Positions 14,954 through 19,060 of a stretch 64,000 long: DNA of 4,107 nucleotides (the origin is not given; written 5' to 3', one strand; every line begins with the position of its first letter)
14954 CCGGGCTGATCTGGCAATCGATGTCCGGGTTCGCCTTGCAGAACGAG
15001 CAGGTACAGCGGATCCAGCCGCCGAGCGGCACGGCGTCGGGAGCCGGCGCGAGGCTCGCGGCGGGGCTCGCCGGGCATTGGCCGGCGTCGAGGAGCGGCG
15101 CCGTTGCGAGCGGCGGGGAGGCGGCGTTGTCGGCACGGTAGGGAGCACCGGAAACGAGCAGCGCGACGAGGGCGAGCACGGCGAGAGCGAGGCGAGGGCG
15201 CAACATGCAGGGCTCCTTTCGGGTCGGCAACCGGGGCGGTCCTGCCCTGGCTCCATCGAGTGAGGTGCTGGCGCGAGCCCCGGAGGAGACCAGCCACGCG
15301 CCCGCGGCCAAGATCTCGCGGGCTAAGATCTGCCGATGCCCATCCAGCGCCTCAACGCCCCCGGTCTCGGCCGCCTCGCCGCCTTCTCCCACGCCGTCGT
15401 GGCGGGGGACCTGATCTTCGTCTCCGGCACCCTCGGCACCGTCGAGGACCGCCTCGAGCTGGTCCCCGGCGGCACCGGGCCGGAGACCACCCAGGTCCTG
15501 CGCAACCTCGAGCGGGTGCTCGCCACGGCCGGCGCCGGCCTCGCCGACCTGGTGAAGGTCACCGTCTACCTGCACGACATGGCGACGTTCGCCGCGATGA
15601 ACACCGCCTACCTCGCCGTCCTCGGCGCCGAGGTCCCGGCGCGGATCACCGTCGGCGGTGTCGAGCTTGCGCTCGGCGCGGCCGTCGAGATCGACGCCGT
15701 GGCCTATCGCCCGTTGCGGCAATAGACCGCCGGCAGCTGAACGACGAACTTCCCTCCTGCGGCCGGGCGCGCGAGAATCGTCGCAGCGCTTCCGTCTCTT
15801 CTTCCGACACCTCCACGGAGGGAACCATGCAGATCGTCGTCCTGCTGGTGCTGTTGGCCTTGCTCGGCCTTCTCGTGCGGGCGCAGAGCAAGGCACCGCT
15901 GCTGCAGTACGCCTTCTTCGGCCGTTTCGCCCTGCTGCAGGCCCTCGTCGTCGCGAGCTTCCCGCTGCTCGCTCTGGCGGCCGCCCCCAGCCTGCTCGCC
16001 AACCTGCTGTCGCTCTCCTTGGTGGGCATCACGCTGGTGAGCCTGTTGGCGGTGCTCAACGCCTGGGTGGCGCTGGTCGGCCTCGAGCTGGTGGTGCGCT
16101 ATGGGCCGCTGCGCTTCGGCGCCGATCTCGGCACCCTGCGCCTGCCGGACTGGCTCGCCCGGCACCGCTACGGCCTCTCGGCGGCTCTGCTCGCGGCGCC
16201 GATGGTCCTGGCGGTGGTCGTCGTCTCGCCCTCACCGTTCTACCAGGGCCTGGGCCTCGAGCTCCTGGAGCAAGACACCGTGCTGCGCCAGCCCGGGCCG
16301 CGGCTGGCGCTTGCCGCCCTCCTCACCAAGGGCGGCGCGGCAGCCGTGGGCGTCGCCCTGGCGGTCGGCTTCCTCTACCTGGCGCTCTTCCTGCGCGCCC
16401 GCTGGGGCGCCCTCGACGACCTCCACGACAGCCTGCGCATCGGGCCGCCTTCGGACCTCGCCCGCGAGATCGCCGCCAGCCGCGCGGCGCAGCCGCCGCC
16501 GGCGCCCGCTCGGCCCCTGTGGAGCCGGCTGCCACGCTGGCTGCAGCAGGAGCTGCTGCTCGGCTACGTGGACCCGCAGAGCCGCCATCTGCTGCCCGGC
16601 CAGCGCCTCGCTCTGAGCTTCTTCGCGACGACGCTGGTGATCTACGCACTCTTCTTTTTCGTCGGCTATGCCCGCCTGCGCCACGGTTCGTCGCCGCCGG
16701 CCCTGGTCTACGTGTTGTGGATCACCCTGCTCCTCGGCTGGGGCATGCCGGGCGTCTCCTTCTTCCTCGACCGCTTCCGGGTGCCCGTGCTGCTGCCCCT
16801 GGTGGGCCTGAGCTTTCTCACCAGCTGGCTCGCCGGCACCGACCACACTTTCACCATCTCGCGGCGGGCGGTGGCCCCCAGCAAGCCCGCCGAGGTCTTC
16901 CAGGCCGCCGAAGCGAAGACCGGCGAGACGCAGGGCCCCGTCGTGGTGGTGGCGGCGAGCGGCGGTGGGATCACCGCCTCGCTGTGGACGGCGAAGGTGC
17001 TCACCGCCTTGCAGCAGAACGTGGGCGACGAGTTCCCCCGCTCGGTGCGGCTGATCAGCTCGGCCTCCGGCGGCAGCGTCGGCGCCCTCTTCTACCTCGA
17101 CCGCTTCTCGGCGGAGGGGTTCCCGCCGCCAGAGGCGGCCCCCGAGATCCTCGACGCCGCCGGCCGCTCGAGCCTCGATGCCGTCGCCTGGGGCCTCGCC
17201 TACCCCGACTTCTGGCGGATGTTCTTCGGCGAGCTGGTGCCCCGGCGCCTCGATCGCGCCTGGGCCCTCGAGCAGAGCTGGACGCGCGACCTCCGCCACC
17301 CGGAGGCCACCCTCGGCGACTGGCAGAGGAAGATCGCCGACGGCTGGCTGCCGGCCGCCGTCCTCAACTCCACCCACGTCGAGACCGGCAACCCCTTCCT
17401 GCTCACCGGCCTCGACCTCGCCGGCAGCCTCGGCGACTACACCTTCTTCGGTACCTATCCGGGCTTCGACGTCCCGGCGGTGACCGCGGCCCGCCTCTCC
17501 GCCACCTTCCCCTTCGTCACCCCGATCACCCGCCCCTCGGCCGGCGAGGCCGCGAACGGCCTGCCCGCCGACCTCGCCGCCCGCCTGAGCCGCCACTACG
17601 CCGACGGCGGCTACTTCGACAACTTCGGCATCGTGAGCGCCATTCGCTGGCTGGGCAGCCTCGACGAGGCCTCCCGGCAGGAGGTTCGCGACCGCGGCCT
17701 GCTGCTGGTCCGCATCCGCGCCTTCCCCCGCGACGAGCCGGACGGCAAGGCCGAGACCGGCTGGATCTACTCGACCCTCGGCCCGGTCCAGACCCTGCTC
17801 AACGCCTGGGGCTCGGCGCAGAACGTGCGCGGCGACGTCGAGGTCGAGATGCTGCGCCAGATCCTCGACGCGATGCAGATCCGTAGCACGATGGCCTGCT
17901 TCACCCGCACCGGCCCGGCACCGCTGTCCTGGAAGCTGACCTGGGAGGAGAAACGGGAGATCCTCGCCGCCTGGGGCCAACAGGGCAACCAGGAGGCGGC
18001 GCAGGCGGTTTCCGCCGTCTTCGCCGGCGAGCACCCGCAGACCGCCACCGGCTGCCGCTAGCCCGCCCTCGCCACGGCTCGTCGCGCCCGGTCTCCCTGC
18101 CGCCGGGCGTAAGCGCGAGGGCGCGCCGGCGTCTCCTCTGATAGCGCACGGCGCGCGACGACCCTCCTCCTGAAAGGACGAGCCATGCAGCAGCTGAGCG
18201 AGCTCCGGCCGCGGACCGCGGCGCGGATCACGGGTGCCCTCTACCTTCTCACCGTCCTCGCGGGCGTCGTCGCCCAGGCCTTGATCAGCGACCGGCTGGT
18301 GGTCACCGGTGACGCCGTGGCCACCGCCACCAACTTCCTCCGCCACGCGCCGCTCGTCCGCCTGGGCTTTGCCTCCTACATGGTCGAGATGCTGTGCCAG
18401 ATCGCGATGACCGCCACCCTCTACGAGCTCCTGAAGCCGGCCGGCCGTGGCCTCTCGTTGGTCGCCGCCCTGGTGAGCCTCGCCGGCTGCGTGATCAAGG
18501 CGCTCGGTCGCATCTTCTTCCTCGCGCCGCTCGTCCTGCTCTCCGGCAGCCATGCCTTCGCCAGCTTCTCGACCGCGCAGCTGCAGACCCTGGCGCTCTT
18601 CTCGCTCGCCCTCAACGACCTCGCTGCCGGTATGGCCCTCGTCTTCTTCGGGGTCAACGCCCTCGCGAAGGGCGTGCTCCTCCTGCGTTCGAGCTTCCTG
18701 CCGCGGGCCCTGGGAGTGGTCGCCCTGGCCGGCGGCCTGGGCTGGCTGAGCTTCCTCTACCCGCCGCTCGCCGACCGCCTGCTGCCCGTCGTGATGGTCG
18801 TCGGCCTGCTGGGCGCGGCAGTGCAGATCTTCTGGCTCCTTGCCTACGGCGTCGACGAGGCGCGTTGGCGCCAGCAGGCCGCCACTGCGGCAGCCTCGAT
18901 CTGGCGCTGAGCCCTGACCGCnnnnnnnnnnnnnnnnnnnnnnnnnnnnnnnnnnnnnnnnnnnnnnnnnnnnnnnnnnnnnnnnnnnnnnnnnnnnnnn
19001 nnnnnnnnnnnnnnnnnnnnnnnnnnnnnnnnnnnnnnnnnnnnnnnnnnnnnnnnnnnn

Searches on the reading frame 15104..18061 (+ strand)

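Call 9: search_protein_families(library=pfam, proteins=[window:15104-18061:+], max_evalue=0.01)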
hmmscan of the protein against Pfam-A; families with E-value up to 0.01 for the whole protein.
window:15104-18061:+ (985 aa): 1 family
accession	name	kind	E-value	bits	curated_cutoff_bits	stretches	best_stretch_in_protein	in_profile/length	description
PF01734.28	Patatin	-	3.1e-06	28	27.7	1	619-846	4-190/191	Patatin-like phospholipase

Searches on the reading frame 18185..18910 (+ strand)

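Call 9: search_protein_families(library=pfam, proteins=[window:18185-18910:+], max_evalue=0.01)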
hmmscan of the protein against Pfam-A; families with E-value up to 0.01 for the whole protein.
window:18185-18910:+ (241 aa): 1 family
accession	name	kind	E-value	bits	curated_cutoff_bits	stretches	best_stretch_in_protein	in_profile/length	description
PF14329.11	DUF4386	-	2.7e-37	129.2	27.6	1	15-222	1-210/210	Domain of unknown function (DUF4386)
